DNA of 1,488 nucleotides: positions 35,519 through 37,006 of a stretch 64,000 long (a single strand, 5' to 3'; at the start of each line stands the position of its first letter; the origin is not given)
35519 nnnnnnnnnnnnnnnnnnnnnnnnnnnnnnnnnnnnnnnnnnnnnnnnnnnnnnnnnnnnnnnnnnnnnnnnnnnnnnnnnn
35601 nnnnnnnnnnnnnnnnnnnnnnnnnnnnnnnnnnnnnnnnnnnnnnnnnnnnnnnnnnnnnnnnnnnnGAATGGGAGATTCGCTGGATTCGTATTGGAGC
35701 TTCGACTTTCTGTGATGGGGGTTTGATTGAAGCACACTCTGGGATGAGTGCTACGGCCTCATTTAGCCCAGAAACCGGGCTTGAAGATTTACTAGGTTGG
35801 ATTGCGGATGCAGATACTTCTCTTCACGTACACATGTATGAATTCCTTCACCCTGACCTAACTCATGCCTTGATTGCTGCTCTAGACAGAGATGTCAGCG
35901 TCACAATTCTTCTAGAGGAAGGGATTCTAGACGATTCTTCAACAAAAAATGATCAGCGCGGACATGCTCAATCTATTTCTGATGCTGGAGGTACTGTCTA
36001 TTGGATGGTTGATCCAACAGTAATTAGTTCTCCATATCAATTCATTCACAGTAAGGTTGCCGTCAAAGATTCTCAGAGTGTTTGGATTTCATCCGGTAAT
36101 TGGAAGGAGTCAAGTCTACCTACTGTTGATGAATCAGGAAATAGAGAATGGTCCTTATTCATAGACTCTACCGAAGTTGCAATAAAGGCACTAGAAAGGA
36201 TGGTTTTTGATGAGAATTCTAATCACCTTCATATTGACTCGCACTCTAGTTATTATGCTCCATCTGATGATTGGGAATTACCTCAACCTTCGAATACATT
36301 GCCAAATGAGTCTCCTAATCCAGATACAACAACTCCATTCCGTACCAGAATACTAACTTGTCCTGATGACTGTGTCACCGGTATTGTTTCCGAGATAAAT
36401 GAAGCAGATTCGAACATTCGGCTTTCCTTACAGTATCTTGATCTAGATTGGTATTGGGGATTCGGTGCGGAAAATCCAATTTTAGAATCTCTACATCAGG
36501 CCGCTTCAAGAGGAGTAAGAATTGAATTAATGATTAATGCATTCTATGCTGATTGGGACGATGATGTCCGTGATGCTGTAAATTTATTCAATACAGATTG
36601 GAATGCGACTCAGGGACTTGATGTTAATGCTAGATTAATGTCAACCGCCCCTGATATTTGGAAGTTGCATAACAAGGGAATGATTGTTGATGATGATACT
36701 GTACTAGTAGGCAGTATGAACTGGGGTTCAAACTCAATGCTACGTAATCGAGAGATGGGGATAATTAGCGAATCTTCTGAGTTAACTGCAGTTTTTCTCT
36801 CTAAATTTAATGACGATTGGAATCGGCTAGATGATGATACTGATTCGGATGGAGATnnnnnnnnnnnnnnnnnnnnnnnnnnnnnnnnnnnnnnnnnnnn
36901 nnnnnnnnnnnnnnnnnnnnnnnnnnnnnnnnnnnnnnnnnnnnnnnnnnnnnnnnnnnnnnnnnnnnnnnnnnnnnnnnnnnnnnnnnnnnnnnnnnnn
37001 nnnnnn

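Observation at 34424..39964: Membrane-anchored LTDx2–PLD(HKDx2) enzyme translationally coupled to a nucleoside phosphorylase and a membrane protein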

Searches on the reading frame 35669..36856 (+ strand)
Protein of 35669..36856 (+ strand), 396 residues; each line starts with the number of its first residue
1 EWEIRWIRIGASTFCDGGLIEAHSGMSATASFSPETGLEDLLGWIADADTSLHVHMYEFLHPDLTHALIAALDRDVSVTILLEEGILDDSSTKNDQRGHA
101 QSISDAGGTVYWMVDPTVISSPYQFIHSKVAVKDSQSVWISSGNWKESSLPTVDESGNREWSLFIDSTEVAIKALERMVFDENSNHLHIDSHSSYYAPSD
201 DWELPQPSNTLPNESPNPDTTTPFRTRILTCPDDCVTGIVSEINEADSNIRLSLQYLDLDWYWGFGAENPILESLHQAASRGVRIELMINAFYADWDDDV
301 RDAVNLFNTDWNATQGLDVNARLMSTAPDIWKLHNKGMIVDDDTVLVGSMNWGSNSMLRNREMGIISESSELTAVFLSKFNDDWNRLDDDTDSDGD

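Call 14: search_solved_structures(query=window:35741-36853:+, max_evalue=1, show_alignments=3)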
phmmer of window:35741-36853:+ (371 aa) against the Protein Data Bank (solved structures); distinct sequences matched with E-value up to 1: 10.
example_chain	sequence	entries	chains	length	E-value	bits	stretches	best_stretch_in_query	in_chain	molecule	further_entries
1byr_A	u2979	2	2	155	3.9e-08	35.9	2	6-60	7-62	PROTEIN (ENDONUCLEASE)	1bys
4ggj_A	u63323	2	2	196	2.6e-07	33.2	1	304-365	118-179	Mitochondrial cardiolipin hydrolase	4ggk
9lkx_K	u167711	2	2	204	4.8e-06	29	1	307-363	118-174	Mitochondrial cardiolipin hydrolase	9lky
6ehi_A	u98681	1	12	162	3.4e-05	26.3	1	11-150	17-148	Nuclease NucT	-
7e0m_A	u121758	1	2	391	0.00015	24.1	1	249-352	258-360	Phospholipase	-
6u8z_A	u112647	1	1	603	0.0068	18.7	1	294-348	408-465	Phospholipase D1,Phospholipase D1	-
6ohr_A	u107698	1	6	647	0.008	18.4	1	294-348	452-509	Phospholipase D1, chimeric constuct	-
8pjz_A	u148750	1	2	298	0.11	14.7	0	160-187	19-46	SAKe6EEtal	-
6ohm_A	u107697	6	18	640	0.14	14.4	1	304-348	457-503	Phospholipase D2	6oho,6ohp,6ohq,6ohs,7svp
7pvp_A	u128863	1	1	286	0.77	11.9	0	160-186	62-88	SAKe6BC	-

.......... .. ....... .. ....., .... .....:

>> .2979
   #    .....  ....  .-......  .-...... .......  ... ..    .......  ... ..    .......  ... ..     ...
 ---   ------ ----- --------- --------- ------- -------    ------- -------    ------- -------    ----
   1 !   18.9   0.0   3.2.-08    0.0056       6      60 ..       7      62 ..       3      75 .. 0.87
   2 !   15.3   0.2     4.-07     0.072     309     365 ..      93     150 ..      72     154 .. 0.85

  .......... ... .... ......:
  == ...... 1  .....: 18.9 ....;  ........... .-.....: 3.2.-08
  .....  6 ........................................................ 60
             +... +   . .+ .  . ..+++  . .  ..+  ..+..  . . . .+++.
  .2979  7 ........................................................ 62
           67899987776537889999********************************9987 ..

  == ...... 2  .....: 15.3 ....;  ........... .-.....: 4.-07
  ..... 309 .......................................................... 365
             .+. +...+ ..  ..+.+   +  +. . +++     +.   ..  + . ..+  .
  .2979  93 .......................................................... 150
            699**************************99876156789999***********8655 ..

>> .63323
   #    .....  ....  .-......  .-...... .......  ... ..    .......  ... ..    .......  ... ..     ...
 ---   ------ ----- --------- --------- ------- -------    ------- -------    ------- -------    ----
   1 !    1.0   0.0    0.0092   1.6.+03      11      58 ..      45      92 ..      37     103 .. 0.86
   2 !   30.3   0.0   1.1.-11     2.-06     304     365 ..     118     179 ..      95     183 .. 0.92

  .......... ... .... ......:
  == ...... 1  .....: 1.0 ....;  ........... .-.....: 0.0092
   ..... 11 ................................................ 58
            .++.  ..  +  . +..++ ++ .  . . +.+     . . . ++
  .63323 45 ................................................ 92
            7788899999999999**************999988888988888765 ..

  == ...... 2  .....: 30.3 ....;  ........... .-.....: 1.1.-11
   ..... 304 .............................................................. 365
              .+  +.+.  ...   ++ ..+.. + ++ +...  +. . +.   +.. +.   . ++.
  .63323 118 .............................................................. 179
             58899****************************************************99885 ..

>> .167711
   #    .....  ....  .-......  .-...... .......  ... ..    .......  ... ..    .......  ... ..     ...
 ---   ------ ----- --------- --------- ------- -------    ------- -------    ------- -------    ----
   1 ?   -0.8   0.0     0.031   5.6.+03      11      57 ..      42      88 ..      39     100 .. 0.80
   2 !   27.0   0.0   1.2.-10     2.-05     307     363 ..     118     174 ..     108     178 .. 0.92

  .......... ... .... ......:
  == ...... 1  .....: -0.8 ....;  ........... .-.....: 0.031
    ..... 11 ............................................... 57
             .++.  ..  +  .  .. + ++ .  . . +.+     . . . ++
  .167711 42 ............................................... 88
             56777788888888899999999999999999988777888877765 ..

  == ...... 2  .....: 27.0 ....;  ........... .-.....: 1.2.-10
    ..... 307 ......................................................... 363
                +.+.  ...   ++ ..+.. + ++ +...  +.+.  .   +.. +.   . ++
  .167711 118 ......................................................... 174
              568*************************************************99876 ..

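Call 33: predict_structure(alignment_id=A2)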
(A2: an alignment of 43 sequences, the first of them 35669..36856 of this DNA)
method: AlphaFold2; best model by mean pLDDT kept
length: 396 residues; sequences in the alignment: 43
mean_pLDDT: 90.1   pTM: 0.91
mean pLDDT of the five models: 90.1, 89.7, 89.2, 89.2, 88.3
residues with pLDDT >= 90: 269; 70-90: 101; 50-70: 25; < 50: 1
segments of 3 or more residues with pLDDT < 50: none
pLDDT, mean of each block of 10 residues (from residue 1): 61 82 93 94 97 97 98 99 85 95 98 83 84 98 95 91 97 96 90 95 95 76 90 91 97 89 70 96 96 81 92 97 86 93 95 84 95 95 83 62
secondary structure, 60 per line:
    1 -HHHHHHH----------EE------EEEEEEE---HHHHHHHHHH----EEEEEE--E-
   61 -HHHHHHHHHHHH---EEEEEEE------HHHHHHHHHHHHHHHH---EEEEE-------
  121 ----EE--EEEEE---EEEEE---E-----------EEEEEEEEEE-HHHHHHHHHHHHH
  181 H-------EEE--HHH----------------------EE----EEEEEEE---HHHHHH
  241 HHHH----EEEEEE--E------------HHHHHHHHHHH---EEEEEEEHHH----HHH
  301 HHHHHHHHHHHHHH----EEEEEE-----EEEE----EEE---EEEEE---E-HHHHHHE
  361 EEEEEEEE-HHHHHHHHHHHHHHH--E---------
elements in order: H2-8 E27-33 H37-46 E51-56 H62-73 E77-83 H90-105 E109-113 E129-133 E137-141 E157-166 H168-181 E189-191 E225-231 H235-244 E249-254 H270-280 E284-290 H298-314 E319-324 E330-333 E338-340 E344-348 H354-359 E360-368 H370-384
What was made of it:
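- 35669..36856 (+): Two-HKD PLD-superfamily catalytic domain (motif 1 at 36047-36100, motif 2 at 36668-36721). AF2 pLDDT 90.1, pTM 0.91 (call 33).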

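Call 36: find_homologous_proteins(query=window:35669-36856:+, max_evalue=0.00001)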
Query window:35669-36856:+ (396 aa): 40 proteins with E <= 0.00001 among 3164 candidates.
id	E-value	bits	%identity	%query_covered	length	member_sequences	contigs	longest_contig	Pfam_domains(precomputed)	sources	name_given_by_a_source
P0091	1.7e-159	549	62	100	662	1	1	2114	PF13091.13,PF11495.15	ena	-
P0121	1.3e-140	487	60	89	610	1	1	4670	PF13091.13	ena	-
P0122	1.2e-138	481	60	89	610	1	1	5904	PF13091.13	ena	-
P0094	7.9e-130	452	58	85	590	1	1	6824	PF13091.13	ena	-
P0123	1.1e-129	451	60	85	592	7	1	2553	PF13091.13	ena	-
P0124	7.1e-126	439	59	85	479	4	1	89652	PF13091.13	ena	-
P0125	1.0e-108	382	45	100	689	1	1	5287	PF13091.13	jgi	-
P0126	1.0e-108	382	45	100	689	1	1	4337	PF13091.13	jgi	-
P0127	1.8e-108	381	45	100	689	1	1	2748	PF13091.13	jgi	-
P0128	1.5e-107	378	59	72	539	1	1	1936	PF13091.13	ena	-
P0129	6.6e-96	340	58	66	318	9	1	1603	PF13091.13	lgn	-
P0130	1.2e-94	336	58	68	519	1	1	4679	PF13091.13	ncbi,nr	ncbi:MAG: phospholipase D-like domain-containing protein, partial [Candidatus Thermoplasmatota archa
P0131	6.7e-90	320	49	84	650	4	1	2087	PF13091.13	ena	-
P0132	2.8e-89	318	42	100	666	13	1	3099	PF13091.13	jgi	jgi:phosphatidylserine/phosphatidylglycerophosphate/cardiolipin synthase-like enzyme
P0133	7.6e-89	317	58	64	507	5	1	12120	PF13091.13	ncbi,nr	ncbi:MAG: phospholipase D-like domain-containing protein, partial [Candidatus Thermoplasmatota archa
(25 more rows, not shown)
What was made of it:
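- Tried and rejected: Word-indexed search with the catalytic domain alone returned mostly fragments (call 36).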

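Call 37: fold_search(model_id=the predicted structure, library=pdb)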
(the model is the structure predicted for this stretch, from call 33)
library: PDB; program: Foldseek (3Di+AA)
matches with E <= 10: 1093; with E <= 0.001: 142
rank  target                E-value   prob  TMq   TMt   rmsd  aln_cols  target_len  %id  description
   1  7e0m_A                5.3e-22  1.00  0.64  0.66   9.8       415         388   17  Crystal structure of phospholipase D (released 2021-12-22)
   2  9vbg_A                6.4e-22  1.00  0.69  0.66   9.4       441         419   16  Cryo-EM structure of human PLD3 apo form (released 2025-12-24)
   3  8v07_A                2.0e-21  1.00  0.68  0.66   9.2       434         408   18  Crystal structure of mouse PLD3 co-crystallized with 5'Pi-ssDNA for 30 days (released 2024-03-13)
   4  8v07_D                2.2e-21  1.00  0.68  0.67   9.8       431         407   18  Crystal structure of mouse PLD3 co-crystallized with 5'Pi-ssDNA for 30 days (released 2024-03-13)
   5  7e0m_B                2.4e-21  1.00  0.63  0.65   9.4       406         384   17  Crystal structure of phospholipase D (released 2021-12-22)
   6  8v5t_A                2.6e-21  1.00  0.68  0.65   9.6       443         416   16  Crystal structure of Alzheimers disease phospholipase D3 (released 2024-10-09)
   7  8v06_C                3.1e-21  1.00  0.66  0.64   9.3       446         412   18  Crystal structure of mouse PLD3 co-crystallized with 5'Pi-ssDNA for 9 days (released 2024-03-13)
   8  8v07_C                3.5e-21  1.00  0.68  0.66   9.2       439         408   18  Crystal structure of mouse PLD3 co-crystallized with 5'Pi-ssDNA for 30 days (released 2024-03-13)
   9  8q1x_A                3.5e-21  1.00  0.67  0.64   9.3       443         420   16  Structural analysis of PLD3 reveals insights into the mechanism of lysosomal 5' exonuclease-mediated nucleic acid degr (released 2023-12-06)
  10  8v08_B                4.0e-21  1.00  0.66  0.66   9.0       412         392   16  Crystal structure of human PLD4 co-crystallized with 5'Pi-ssDNA (released 2024-03-13)
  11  8v07_B                4.5e-21  1.00  0.68  0.66   9.3       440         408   18  Crystal structure of mouse PLD3 co-crystallized with 5'Pi-ssDNA for 30 days (released 2024-03-13)
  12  8v08_A                7.4e-21  1.00  0.66  0.67   9.3       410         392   16  Crystal structure of human PLD4 co-crystallized with 5'Pi-ssDNA (released 2024-03-13)
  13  8s86_A                7.9e-21  1.00  0.65  0.65  10.2       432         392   18  human PLD3 homodimer structure (released 2024-05-15)
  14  8s86_B                1.1e-20  1.00  0.64  0.65  10.2       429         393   17  human PLD3 homodimer structure (released 2024-05-15)
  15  8v05_A                1.3e-20  1.00  0.67  0.62   9.2       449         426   18  Crystal structure of mouse PLD3 (released 2024-03-13)
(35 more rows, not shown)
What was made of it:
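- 35669..36856 (+): Foldseek matches SpPLD 7e0m and PLD3/PLD4 at E ~1e-21 (call 37).
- On PLD (HKD) superfamily: The AF2 model has pLDDT 90, and 142 PDB matches with E<=0.001; the 50 listed are all PLD-superfamily structures (calls 33, 37).
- Closest known: PLD3 / PLD4 lysosomal 5' exonucleases. Same: Together with SpPLD they are the best structural matches: a two-HKD single chain of the same size (E ~1e-21, TM 0.66-0.69 both ways; call 37).
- The top Foldseek hit is annotated as a phospholipase D (7e0m, E 5e-22; call 37).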

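Call 38: search_solved_structures(query=A2, max_evalue=0.1)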
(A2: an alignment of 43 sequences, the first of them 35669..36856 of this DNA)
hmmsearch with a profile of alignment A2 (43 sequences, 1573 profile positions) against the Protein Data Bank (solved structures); distinct sequences matched with E-value up to 0.1: 11.
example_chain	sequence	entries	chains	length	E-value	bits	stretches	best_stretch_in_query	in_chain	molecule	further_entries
1byr_A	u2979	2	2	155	5.2e-15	57.4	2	951-1005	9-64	PROTEIN (ENDONUCLEASE)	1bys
4ggj_A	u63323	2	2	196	1.4e-11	46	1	1246-1308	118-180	Mitochondrial cardiolipin hydrolase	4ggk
6ehi_A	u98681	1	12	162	6.2e-11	43.9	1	955-1068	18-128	Nuclease NucT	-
9lkx_K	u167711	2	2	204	5.3e-10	40.7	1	1251-1306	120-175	Mitochondrial cardiolipin hydrolase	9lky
7e0m_A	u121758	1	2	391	1e-07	33.2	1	1251-1303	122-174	Phospholipase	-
4h4a_A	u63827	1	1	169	1.8e-05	25.8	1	958-1011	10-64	Mitochondrial cardiolipin hydrolase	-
4gen_A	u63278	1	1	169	3.6e-05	24.7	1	958-1011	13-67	Mitochondrial cardiolipin hydrolase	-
4gel_A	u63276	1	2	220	3.7e-05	24.7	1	957-1011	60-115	Mitochondrial cardiolipin hydrolase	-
4gem_A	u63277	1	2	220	3.9e-05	24.6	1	957-1011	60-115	Mitochondrial cardiolipin hydrolase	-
5lzk_A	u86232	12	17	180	0.0026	18.6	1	963-1019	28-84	Protein FAM83B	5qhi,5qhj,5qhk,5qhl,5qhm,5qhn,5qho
6ohm_A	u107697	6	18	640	0.095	13.4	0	1044-1087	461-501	Phospholipase D2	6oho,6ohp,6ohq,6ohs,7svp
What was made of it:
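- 35669..36856 (+): The profile matches Nuc 5e-15, Zucchini 1.4e-11 and NucT 6e-11 (call 38).
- On Nuc-like HKD nucleases: Nuc 5e-15, Zucchini 1.4e-11 and NucT 6e-11 against PLD2 0.095 (call 38).
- Closest known: PLD3 / PLD4 lysosomal 5' exonucleases. Different: There is no significant sequence match (absent from calls 14 and 38).
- Closest known: Serratia plymuthica SpPLD. Same: It is the top Foldseek hit and has a weak sequence match (calls 37, 38).
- PDB profile search: Nuc 5e-15, Zucchini 1.4e-11, NucT 6e-11, PLD2 0.095 (call 38).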

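Call 70: search_protein_representatives(protein=window:35669-36856:+)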
Query: 396 residues. Proteins with E-value up to 0.001 (for the whole library): 3304; up to 1e-10: 1053; up to 1e-30: 93. The best 150 are listed.
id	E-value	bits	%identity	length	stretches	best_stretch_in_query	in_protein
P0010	3.1e-156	536.8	60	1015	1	1-396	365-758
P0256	2.0e-115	402.4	53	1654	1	1-396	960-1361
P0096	2.8e-112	392.1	51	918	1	1-396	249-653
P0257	1.9e-110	386.0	47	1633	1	1-396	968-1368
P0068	8.5e-107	374.0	49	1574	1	1-396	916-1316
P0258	2.5e-99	349.4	46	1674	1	1-396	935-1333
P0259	2.5e-90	319.8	43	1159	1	1-396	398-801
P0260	4.7e-89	315.6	44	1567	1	1-396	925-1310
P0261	1.6e-88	313.8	43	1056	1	1-396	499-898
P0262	2.2e-87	310.1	46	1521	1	1-396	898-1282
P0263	3.7e-87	309.4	44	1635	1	1-396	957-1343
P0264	4.1e-83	296.0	41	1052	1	1-396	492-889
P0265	2.8e-80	286.7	43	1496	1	1-396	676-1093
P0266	3.8e-75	269.8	41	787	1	1-396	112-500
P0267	1.4e-72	261.3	40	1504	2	1-396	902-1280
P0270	1.9e-62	228.0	31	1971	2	22-386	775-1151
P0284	4.2e-39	151.1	34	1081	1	24-386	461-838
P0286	7.6e-38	147.0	33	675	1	27-385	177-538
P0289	1.4e-35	139.5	32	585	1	26-387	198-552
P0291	2.5e-35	138.6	33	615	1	24-380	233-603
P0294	5.9e-35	137.4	32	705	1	28-394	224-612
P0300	1.9e-34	135.8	30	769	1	24-386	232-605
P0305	7.4e-34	133.8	28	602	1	28-392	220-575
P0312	4.0e-33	131.4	32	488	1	24-385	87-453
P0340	6.0e-31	124.2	31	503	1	28-385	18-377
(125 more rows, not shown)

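Call 73: search_protein_families(library=pfam, alignment_id=A5, max_evalue=0.001)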
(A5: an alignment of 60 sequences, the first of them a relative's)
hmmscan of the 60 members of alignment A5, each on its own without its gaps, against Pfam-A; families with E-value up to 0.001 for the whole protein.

A. member 1, P0270 (1971 aa): 6 families
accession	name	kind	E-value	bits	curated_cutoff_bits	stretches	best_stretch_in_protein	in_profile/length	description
PF13091.12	PLDc_2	-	3e-79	263.8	27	4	1371-1512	1-132/132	PLD-like domain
PF00932.25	LTD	-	1.1e-66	222.5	34.3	4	185-292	6-104/109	Lamin Tail Domain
PF00614.28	PLDc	-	1.3e-15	57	21.9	1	1696-1720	4-28/28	Phospholipase D Active site motif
PF07705.17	CARDB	-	3e-11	43.9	22.7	1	478-571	11-99/101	CARDB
PF11495.14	Regulator_TrmB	-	1.3e-08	34.8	22.2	0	793-874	14-95/233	Archaeal transcriptional regulator TrmB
PF11614.14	FixG_C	-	5.5e-08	33.4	25.6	0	1776-1842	35-102/119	IG-like fold at C-terminal of FixG, putative oxidoreductase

B. families by the number of members that match (of 60 scanned): 25 families
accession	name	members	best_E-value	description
PF13091.12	PLDc_2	60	3e-79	PLD-like domain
PF00614.28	PLDc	54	1.3e-15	Phospholipase D Active site motif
PF00932.25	LTD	48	1.1e-66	Lamin Tail Domain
PF11495.14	Regulator_TrmB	27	1.6e-11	Archaeal transcriptional regulator TrmB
PF18911.6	PKD_4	15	2.3e-37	PKD domain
PF00801.26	PKD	10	2.7e-20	PKD domain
PF07705.17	CARDB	5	1.1e-11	CARDB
PF22352.2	K319L-like_PKD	5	3.1e-11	K319L-like, PKD domain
PF07894.18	SACK1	4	1.1e-05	Scaffolding anchor of CK1 domain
PF17941.7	PP_kinase_C_1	3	4.3e-07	Polyphosphate kinase C-terminal domain 1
PF13620.12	CarboxypepD_reg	1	6.8e-29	Carboxypeptidase regulatory-like domain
PF13715.12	CarbopepD_reg_2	1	5.2e-24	CarboxypepD_reg-like domain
PF21027.3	Sde0182_C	1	3.7e-13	Cellulose-binding protein Sde0182, C-terminal domain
PF00963.24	Cohesin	1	9e-12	Cohesin domain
PF09430.16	EMC7_beta-sandw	1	8.2e-09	ER membrane protein complex subunit 7, beta-sandwich domain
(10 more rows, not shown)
